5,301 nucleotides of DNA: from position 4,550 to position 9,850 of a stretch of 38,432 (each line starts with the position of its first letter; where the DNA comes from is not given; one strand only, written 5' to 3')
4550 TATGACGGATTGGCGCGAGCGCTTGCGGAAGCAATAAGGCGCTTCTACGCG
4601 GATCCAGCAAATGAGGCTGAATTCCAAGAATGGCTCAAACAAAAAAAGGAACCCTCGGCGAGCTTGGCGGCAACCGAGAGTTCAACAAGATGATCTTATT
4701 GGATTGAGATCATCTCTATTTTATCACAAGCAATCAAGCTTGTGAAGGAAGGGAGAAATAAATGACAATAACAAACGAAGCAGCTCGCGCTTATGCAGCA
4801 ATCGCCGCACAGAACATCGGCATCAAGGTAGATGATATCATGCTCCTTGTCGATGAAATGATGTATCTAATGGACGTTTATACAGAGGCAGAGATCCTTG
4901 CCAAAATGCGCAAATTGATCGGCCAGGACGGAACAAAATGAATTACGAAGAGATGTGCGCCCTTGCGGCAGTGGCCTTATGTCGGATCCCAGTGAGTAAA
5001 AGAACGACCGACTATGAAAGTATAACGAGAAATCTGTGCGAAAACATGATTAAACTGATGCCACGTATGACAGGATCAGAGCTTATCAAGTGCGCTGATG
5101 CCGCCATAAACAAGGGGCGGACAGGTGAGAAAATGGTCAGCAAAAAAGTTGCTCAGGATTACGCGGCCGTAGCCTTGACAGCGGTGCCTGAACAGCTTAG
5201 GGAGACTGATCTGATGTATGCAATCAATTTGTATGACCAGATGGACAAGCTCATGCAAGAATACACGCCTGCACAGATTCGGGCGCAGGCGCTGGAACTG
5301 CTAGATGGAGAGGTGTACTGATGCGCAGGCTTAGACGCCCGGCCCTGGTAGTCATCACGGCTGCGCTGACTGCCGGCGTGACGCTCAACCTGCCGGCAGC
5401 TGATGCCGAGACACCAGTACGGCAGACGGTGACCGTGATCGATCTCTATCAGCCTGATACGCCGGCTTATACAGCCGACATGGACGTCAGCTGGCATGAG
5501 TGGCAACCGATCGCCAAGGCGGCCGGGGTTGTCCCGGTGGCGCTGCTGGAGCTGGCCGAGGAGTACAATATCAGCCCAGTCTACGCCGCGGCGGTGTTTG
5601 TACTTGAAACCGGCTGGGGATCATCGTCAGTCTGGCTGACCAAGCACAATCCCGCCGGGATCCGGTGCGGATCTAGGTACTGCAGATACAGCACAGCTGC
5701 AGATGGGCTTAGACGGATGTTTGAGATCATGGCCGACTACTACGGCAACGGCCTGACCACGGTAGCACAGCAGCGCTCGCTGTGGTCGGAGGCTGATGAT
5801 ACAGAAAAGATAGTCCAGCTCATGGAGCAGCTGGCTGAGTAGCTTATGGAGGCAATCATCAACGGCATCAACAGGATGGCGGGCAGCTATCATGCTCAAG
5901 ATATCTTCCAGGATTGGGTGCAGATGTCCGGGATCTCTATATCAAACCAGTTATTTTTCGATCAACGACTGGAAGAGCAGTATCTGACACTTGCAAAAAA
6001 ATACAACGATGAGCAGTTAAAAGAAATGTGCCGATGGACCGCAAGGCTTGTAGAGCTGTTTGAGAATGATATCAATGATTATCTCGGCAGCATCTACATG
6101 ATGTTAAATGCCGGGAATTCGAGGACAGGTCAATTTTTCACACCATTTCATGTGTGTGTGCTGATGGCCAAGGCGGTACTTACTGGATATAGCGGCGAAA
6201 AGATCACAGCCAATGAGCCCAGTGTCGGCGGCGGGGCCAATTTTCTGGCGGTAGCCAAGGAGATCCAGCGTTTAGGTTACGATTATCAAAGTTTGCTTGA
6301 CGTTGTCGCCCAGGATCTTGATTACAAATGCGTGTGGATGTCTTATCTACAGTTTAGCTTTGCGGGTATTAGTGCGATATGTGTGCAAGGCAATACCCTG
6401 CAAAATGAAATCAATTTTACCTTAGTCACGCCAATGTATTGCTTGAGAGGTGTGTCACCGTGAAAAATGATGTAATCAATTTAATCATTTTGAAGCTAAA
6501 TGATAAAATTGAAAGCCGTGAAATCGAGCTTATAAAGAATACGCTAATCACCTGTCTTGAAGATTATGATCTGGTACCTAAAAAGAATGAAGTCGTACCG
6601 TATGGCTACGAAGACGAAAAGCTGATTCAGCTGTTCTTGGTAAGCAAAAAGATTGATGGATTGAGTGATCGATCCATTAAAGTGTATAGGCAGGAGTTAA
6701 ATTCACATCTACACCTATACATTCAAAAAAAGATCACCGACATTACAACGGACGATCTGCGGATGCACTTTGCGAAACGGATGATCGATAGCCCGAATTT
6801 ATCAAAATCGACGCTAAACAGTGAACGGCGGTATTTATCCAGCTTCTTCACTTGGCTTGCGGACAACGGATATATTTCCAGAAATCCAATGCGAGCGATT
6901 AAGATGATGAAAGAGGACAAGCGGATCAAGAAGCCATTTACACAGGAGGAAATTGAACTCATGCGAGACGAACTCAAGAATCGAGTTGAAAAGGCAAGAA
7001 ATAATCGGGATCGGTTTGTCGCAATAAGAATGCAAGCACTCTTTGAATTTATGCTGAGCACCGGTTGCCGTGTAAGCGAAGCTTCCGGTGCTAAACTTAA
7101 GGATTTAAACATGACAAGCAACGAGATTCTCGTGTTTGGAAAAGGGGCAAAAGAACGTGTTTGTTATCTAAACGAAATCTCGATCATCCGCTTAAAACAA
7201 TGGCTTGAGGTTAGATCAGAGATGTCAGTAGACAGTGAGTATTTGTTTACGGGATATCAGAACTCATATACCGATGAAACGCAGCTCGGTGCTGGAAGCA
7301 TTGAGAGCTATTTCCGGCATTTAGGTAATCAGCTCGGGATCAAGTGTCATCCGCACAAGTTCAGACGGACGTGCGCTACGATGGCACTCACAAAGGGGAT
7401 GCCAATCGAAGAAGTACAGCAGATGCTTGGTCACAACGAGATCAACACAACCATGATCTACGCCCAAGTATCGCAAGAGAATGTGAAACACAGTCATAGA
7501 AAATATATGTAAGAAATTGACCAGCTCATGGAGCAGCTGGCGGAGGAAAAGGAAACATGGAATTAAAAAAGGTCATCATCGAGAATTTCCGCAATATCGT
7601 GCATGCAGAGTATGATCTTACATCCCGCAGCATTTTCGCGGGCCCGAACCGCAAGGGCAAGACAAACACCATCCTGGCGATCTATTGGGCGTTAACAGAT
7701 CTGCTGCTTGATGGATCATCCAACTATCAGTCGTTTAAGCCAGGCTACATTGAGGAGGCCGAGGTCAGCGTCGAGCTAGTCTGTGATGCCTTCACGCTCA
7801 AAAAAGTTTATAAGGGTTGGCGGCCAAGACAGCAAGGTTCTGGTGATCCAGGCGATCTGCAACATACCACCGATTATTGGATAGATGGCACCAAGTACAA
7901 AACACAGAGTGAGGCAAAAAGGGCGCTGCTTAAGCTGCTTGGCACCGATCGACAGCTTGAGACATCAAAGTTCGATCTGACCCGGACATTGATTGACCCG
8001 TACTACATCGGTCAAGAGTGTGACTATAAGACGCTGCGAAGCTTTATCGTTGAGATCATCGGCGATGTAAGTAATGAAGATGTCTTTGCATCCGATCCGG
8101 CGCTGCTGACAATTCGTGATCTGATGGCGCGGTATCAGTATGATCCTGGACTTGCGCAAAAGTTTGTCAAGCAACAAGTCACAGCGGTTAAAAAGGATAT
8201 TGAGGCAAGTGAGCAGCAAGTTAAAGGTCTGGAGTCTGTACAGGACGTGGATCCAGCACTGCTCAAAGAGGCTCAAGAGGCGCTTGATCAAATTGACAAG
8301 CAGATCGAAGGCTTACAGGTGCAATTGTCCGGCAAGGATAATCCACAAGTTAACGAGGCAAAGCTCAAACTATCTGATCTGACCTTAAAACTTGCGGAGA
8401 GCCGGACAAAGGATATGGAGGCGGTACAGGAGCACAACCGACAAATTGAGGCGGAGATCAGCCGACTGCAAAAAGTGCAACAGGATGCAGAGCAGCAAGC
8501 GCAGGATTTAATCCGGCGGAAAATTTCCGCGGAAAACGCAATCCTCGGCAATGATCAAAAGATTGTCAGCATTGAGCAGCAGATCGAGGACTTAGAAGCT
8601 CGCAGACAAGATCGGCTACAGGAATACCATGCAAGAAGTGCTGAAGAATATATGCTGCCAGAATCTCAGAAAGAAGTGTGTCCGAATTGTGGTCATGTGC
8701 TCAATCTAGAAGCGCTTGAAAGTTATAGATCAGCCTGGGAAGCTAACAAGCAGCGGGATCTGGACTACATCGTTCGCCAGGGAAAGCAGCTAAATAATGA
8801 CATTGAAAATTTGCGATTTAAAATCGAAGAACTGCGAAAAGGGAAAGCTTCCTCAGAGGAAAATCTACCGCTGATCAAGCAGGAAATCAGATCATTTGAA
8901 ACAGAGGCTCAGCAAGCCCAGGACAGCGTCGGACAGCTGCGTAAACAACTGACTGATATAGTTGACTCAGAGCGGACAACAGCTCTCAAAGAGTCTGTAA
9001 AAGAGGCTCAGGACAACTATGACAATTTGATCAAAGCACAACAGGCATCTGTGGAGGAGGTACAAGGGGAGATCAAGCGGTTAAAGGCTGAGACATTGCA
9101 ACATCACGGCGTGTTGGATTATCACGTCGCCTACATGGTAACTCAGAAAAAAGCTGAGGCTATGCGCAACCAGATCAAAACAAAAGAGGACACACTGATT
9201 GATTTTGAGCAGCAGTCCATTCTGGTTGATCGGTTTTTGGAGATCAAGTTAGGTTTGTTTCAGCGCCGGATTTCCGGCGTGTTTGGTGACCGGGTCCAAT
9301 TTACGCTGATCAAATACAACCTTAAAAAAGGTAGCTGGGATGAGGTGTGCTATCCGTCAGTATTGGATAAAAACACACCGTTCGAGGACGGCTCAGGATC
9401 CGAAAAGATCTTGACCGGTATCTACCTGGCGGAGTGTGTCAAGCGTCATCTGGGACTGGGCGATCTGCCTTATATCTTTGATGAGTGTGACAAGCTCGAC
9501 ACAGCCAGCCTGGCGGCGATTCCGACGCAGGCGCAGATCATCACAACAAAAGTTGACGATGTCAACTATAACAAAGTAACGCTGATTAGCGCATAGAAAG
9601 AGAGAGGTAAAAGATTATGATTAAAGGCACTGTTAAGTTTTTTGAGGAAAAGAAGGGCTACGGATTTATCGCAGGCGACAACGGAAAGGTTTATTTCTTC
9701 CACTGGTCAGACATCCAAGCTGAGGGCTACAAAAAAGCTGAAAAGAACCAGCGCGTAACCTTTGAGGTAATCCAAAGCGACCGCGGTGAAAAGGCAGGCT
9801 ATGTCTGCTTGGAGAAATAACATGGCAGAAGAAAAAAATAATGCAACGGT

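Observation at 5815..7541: A 1.7-kb tyrosine-recombinase cassette nested inside the phage, bounded by a 21-bp direct repeat with core-site symmetry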

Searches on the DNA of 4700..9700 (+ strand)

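Call 5: search_dna_similar(query=window:4700-9700:+, collection=phages, mode=near, max_rows=30)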
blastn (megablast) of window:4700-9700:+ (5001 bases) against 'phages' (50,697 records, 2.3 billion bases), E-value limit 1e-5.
No match.
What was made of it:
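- Tried and rejected: Megablast of 5 kb against 50,697 GenBank phages found nothing (call 5).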
